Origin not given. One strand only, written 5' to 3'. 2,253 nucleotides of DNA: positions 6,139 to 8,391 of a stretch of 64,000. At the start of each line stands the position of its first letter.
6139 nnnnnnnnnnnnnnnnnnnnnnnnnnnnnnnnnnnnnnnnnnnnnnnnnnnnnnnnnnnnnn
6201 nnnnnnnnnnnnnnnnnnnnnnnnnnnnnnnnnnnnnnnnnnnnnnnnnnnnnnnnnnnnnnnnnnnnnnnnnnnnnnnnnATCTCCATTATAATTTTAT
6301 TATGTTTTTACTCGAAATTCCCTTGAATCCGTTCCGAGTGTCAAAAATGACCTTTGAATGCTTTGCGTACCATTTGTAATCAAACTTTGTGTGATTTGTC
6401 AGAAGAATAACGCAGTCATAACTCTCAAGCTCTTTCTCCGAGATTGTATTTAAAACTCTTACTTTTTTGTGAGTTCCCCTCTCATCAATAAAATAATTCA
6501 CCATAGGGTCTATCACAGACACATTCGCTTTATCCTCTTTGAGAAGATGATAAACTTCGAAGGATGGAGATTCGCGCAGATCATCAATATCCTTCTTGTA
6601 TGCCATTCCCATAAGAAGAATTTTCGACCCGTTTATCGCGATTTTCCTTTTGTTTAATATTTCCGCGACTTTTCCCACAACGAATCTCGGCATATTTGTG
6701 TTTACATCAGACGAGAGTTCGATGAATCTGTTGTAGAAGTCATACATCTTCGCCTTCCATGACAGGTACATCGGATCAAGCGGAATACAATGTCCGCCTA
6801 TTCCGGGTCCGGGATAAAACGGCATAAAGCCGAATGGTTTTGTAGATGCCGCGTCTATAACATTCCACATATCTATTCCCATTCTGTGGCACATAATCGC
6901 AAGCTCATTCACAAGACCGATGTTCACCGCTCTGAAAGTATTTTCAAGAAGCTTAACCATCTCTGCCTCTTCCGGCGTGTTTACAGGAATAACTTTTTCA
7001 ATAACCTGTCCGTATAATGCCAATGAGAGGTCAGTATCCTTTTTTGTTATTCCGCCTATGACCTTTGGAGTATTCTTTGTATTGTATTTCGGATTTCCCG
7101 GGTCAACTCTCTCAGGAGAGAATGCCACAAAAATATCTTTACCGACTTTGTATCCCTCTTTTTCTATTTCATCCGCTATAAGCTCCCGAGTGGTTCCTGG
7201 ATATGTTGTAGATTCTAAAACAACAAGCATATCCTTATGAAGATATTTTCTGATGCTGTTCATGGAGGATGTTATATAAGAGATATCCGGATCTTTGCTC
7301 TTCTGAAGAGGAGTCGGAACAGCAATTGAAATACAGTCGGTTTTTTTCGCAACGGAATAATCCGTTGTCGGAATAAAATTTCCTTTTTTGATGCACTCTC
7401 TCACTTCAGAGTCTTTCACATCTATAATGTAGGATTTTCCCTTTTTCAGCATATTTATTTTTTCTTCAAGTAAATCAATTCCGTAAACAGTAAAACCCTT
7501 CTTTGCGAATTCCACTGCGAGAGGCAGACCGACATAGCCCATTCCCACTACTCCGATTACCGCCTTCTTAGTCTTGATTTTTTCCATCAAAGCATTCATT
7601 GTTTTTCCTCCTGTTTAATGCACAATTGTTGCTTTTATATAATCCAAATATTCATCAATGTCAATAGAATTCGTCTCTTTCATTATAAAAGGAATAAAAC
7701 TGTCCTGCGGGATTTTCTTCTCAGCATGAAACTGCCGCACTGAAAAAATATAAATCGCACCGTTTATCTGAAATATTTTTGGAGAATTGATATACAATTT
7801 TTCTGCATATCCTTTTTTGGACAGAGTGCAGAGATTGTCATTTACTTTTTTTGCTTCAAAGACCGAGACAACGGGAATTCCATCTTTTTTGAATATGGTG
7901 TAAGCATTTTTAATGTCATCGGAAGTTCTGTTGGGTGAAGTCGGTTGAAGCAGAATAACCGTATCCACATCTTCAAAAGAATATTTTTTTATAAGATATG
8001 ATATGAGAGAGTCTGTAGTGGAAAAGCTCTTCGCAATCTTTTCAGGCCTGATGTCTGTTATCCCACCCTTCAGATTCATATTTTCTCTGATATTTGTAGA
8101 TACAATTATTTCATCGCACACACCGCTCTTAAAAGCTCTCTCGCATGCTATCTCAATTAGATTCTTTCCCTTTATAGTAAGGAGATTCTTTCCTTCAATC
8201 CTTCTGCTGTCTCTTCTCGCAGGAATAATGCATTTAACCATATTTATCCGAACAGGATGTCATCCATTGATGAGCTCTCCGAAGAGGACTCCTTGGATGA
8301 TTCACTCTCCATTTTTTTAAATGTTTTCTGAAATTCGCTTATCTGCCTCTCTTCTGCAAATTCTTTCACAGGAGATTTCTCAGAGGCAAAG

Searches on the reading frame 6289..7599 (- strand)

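Call 5: search_protein_families(library=pfam, proteins=[window:6289-7599:-], max_evalue=0.01)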
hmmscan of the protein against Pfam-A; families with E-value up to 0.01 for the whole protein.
window:6289-7599:- (436 aa): 5 families
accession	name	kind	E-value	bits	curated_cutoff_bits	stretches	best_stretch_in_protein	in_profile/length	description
PF03721.20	UDPG_MGDP_dh_N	-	8.1e-44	149.9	27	1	15-190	3-181/187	UDP-glucose/GDP-mannose dehydrogenase family, NAD binding domain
PF00984.24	UDPG_MGDP_dh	-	5.9e-32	110.1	25.4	1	210-301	1-93/94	UDP-glucose/GDP-mannose dehydrogenase family, central domain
PF03720.21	UDPG_MGDP_dh_C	-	1.1e-23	83.9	30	1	329-425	2-101/103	UDP-glucose/GDP-mannose dehydrogenase family, UDP binding domain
PF03446.21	NAD_binding_2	-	5.7e-08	33.4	21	1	15-149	2-111/161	NAD binding domain of 6-phosphogluconate dehydrogenase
PF02737.24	3HCDH_N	-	0.003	17.9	22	1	15-90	2-82/180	3-hydroxyacyl-CoA dehydrogenase, NAD binding domain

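Call 6: search_protein_families(library=ncbifam, proteins=[window:6289-7599:-], max_evalue=0.01)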
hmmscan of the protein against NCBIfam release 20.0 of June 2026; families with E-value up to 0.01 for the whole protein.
window:6289-7599:- (436 aa): 16 families
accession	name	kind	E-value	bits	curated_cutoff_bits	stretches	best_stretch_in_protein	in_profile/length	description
TIGR03026.1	NDP-sugDHase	subfamily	9.1e-128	426.5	189.8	1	15-423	3-413/413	nucleotide sugar dehydrogenase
NF040825.1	UDPMaNacDH_Arch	equivalog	2.2e-81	273.9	750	1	15-410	3-382/418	UDP-N-acetyl-D-mannosamine dehydrogenase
NF008286.0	PRK11064.1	equivalog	6.4e-76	255.6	459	1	13-422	4-416/420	UDP-N-acetyl-D-mannosamine dehydrogenase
NF011729.0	PRK15182.1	equivalog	2.6e-63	214.3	592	1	14-407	8-392/425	Vi polysaccharide biosynthesis UDP-N-acetylglucosamine C-6 dehydrogenase TviB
NF041297.1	UDPGDh_AglM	equivalog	1.2e-50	172.7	670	1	15-422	3-414/429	UDP-glucose 6-dehydrogenase AglM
NF047673.2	TeichurnBiosyTuaD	equivalog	2.3e-45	155.6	700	1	15-407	4-394/439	UDP-glucose 6-dehydrogenase TuaD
NF011631.0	PRK15057.1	equivalog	4.8e-16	58.8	757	1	15-367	3-339/388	UDP-glucose 6-dehydrogenase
NF008592.0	PRK11559.1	equivalog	3.2e-05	23.3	397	1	49-250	20-206/296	2-hydroxy-3-oxopropionate reductase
TIGR01505.1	tartro_sem_red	equivalog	4.3e-05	22.9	340.75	0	48-250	16-203/291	2-hydroxy-3-oxopropionate reductase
NF012005.0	PRK15461.1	equivalog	0.00021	20.5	348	0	13-51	2-40/298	sulfolactaldehyde 3-reductase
NF041015.1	UDPsulfquin_syn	equivalog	0.00089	18.3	575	1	18-76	6-65/384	UDP-sulfoquinovose synthase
NF043037.1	ThreonDh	equivalog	0.0016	18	350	1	13-54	3-44/297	L-threonate dehydrogenase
TIGR01692.1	HIBADH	equivalog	0.0025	17.2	291.6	0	49-151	14-110/288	3-hydroxyisobutyrate dehydrogenase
TIGR03911.1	pyrrolys_PylD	equivalog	0.005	16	150.05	1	12-53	146-186/266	3-methylornithyl-N6-L-lysine dehydrogenase PylD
TIGR03201.1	dearomat_had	equivalog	0.0063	15.7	338.65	1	11-71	166-227/349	6-hydroxycyclohex-1-ene-1-carbonyl-CoA dehydrogenase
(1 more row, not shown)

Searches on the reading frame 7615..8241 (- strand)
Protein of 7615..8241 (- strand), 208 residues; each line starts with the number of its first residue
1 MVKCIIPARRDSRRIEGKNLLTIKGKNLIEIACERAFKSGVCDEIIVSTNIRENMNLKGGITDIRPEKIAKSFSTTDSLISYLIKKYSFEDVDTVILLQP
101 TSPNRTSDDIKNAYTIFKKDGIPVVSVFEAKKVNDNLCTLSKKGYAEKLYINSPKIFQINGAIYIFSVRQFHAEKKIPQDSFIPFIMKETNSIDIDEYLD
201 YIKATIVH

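Call 5: search_protein_families(library=pfam, proteins=[window:7615-8241:-], max_evalue=0.01)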
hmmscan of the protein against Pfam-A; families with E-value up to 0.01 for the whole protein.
window:7615-8241:- (208 aa): 1 family
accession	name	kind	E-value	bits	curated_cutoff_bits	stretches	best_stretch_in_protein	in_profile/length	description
PF02348.25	CTP_transf_3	-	2.3e-18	67.3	22.6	1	4-164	2-168/217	Cytidylyltransferase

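Call 6: search_protein_families(library=ncbifam, proteins=[window:7615-8241:-], max_evalue=0.01)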
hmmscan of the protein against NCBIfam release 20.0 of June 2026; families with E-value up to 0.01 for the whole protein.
window:7615-8241:- (208 aa): 8 families
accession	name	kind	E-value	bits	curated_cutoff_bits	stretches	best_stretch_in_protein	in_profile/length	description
TIGR03584.1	PseF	equivalog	4e-20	72.4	205.7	1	4-206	2-218/222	pseudaminic acid cytidylyltransferase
NF003952.0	PRK05450.1-5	subfamily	6.5e-11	41.9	193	1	4-126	5-125/250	3-deoxy-manno-octulosonate cytidylyltransferase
NF009905.0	PRK13368.1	subfamily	6.1e-10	38.8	255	1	3-125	4-122/243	3-deoxy-manno-octulosonate cytidylyltransferase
NF003950.0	PRK05450.1-3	subfamily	3.4e-08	33.1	234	1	2-118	3-118/248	3-deoxy-manno-octulosonate cytidylyltransferase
TIGR00466.1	kdsB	equivalog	1.3e-07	31.3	155.2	1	4-56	5-56/241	3-deoxy-manno-octulosonate cytidylyltransferase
NF003948.0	PRK05450.1-1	equivalog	1.8e-05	24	281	1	4-125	8-128/248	3-deoxy-manno-octulosonate cytidylyltransferase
NF001457.0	PRK00317.1-3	equivalog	0.00066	19.2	164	1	2-60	2-61/200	molybdenum cofactor guanylyltransferase MobA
TIGR00454.1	TIGR00454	hypoth_equivalog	0.0032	17.4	174.7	0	78-176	28-119/183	TIGR00454 family protein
